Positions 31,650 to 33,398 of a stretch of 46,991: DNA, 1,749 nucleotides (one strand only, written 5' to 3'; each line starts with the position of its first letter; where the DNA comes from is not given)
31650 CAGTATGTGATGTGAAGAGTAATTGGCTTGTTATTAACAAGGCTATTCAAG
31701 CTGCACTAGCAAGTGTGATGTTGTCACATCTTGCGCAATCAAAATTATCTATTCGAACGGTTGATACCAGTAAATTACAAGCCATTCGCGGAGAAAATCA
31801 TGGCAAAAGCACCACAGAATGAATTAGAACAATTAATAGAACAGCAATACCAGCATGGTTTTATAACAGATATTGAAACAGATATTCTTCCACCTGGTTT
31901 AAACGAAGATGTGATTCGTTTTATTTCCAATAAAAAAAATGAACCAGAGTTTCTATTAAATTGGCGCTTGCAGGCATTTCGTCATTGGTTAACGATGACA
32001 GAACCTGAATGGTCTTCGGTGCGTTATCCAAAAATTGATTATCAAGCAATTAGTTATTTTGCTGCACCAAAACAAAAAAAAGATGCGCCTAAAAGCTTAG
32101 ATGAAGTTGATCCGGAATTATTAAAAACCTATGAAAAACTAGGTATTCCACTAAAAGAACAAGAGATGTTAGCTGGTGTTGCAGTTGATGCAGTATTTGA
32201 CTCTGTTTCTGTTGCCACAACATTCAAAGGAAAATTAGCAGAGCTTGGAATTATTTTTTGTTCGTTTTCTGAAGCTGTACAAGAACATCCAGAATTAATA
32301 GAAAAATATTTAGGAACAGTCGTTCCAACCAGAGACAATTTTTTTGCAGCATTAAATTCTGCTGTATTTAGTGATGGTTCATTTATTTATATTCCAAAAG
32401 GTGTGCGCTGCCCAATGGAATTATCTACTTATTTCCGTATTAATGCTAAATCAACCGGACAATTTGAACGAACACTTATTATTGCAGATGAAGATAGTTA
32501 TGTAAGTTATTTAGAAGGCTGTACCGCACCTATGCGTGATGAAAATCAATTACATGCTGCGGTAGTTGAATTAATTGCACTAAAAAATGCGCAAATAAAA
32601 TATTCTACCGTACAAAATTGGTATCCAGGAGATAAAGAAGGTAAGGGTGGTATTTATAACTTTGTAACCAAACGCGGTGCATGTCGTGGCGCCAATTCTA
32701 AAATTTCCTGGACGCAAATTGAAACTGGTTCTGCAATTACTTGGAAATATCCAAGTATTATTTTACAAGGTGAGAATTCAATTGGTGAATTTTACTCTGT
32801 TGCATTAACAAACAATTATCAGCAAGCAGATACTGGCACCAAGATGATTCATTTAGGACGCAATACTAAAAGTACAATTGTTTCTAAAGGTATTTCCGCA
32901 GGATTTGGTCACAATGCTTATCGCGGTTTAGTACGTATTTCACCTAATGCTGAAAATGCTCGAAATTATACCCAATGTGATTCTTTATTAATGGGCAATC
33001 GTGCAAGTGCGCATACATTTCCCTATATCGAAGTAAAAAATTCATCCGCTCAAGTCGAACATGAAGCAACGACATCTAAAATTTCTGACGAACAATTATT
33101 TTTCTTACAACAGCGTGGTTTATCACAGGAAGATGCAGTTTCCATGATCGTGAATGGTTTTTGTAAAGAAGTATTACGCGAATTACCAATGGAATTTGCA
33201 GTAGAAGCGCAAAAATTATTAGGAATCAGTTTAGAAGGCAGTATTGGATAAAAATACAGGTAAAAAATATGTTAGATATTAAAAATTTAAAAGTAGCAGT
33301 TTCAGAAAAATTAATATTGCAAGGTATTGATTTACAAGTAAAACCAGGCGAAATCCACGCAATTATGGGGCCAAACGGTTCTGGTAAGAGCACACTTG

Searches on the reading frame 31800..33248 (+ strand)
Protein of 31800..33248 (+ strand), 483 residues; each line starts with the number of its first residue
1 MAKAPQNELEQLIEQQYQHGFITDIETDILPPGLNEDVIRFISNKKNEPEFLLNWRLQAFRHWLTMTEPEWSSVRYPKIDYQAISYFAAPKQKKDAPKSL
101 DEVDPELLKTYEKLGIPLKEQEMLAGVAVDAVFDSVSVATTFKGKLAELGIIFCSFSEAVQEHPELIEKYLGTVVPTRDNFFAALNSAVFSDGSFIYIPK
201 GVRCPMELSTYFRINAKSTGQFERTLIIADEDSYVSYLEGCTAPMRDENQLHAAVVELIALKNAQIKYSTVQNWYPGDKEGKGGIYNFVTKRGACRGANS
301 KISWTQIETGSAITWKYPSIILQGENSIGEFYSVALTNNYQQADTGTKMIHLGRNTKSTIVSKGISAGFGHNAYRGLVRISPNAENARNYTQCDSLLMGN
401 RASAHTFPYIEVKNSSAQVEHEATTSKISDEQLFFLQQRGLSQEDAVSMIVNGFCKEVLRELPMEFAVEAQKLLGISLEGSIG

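Call 68: find_related_loci(query=window:31800-33248:+, collection=genome_contigs, flank=3000)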
Query window:31800-33248:+ (483 aa) in genome_contigs; peptide patterns used: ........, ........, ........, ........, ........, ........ (x = any residue, [..] = any of these).
600 stretches matched a pattern (row limit reached: there are more); 599 encode a relative of the query (tblastn E <= 1e-3); the best 80 are kept; 80 distinct loci.
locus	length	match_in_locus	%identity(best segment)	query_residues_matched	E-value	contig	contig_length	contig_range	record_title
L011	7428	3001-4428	83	8-483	0e+0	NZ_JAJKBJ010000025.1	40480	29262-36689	Legionella maioricensis strain HCPI-6 Legionella_HCPI-6_25, whole genome shotgun sequence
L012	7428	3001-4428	82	8-483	0e+0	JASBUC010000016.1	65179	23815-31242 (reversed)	MAG: Legionellaceae bacterium isolate BWSM_59 k141_1536799, whole genome shotgun sequence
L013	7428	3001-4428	81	8-483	0e+0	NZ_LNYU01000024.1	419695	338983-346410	Legionella santicrucis strain SC-63-C7 Lsan_ctg024, whole genome shotgun sequence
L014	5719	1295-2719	81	9-483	0e+0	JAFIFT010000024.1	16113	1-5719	MAG: Legionellaceae bacterium isolate coassembly_bin.13 k141_73188, whole genome shotgun sequence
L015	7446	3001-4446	80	1-483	0e+0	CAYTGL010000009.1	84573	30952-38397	MAG TPA_asm: uncultured Chromatiales bacterium isolate SRP344714_co2_391 genome assembly, contig: NODE_580_length_84573_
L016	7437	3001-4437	79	5-483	0e+0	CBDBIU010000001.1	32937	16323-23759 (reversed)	MAG: Bryobacterales bacterium isolate c0d70fe0-7d92-4c0b-a5a7-28c2e51c0e26 genome assembly, contig: contig_1, whole geno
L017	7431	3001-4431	80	7-483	0e+0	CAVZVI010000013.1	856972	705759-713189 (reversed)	MAG: Bryobacterales bacterium isolate MFD02416.bin.1.290 genome assembly, contig: contig_75243, whole genome shotgun seq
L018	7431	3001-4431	79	7-483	0e+0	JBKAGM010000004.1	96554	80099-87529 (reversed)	MAG: Gammaproteobacteria bacterium isolate Ske_MAG16 Ske_MAG16_0004, whole genome shotgun sequence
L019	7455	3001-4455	78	1-483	0e+0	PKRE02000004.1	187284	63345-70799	MAG: Gammaproteobacteria bacterium isolate ZC4RG14 NODE_13_length_187284_cov_41.135844, whole genome shotgun sequence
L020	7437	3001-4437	77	5-483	0e+0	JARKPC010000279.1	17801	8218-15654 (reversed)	MAG: Propionivibrio sp. isolate D159_maxbin.023 k141_59104, whole genome shotgun sequence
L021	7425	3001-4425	79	9-483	0e+0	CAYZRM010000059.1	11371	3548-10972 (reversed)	MAG TPA_asm: uncultured Coxiellaceae bacterium isolate SRP199154_co2_133 genome assembly, contig: NODE_3886_length_11371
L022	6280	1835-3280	77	1-483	0e+0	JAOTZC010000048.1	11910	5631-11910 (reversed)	MAG: Gammaproteobacteria bacterium isolate 21_Jan_SF_Bin68 21_Jan_SF_Bin68_scaffold_4157_c1, whole genome shotgun sequen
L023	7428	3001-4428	78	8-483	0e+0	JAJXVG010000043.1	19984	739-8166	MAG: Proteobacteria bacterium isolate BP5.bin18 NODE_4426_length_19984_cov_1.345369, whole genome shotgun sequence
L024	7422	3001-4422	79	9-483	0e+0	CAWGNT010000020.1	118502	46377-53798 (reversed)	MAG: uncultured Gammaproteobacteria bacterium isolate MFD05684.bin.1.156 genome assembly, contig: contig_53183, whole ge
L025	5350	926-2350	79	9-483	0e+0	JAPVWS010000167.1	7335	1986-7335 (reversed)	MAG: Candidatus Versatilivorator vitaminiformans isolate m_rhlh7 Seq167, whole genome shotgun sequence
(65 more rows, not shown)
